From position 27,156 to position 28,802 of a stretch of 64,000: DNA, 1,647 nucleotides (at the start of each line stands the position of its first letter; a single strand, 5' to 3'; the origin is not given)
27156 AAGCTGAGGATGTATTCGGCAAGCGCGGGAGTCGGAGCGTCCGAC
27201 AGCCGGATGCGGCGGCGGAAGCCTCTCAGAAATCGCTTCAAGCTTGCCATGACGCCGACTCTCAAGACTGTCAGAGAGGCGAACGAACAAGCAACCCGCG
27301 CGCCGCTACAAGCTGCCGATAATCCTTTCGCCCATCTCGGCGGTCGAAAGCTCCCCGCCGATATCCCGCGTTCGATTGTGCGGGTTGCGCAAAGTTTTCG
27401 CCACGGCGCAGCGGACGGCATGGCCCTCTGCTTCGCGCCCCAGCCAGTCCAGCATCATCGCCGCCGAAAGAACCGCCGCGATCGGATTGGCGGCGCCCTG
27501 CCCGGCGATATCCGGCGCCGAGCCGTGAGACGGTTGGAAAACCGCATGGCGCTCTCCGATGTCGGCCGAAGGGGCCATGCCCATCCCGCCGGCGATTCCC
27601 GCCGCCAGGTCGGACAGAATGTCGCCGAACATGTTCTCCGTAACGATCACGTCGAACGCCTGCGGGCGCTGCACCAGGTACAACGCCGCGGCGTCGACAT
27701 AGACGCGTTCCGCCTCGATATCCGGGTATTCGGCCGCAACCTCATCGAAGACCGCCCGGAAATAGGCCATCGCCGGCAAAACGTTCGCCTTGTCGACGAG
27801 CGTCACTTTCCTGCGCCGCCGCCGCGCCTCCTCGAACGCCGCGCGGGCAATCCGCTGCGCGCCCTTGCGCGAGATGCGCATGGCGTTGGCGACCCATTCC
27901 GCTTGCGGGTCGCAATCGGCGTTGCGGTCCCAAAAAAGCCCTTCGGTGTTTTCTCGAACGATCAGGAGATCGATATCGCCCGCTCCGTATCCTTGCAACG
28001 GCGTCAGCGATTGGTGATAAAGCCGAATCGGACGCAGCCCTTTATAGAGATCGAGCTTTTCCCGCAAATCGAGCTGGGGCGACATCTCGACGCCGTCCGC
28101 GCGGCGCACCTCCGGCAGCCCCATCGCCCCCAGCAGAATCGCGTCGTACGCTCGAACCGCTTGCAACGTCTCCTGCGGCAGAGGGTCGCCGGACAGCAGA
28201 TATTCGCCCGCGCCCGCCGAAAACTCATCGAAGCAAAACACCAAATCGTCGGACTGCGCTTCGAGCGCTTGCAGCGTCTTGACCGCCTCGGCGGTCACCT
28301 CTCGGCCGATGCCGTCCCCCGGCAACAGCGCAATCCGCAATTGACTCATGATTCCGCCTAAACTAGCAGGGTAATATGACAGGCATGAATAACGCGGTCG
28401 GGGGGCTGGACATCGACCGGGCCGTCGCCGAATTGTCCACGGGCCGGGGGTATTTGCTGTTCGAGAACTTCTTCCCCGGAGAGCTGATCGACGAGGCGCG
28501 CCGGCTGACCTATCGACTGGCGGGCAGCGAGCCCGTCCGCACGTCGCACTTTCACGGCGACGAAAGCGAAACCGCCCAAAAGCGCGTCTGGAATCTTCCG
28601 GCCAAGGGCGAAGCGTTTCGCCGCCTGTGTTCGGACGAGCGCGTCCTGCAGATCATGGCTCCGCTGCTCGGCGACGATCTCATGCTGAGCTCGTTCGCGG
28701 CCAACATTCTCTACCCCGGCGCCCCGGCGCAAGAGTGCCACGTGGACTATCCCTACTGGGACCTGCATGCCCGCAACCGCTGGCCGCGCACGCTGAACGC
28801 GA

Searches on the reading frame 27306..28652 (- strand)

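Call 53: search_protein_families(library=pfam, proteins=[window:27306-28652:-], max_evalue=0.00001)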
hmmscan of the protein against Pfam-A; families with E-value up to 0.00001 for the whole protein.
window:27306-28652:- (448 aa): 1 family
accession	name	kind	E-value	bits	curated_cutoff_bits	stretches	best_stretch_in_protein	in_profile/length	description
PF00180.25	Iso_dh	-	5e-102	342.2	27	1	107-444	2-348/348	Isocitrate/isopropylmalate dehydrogenase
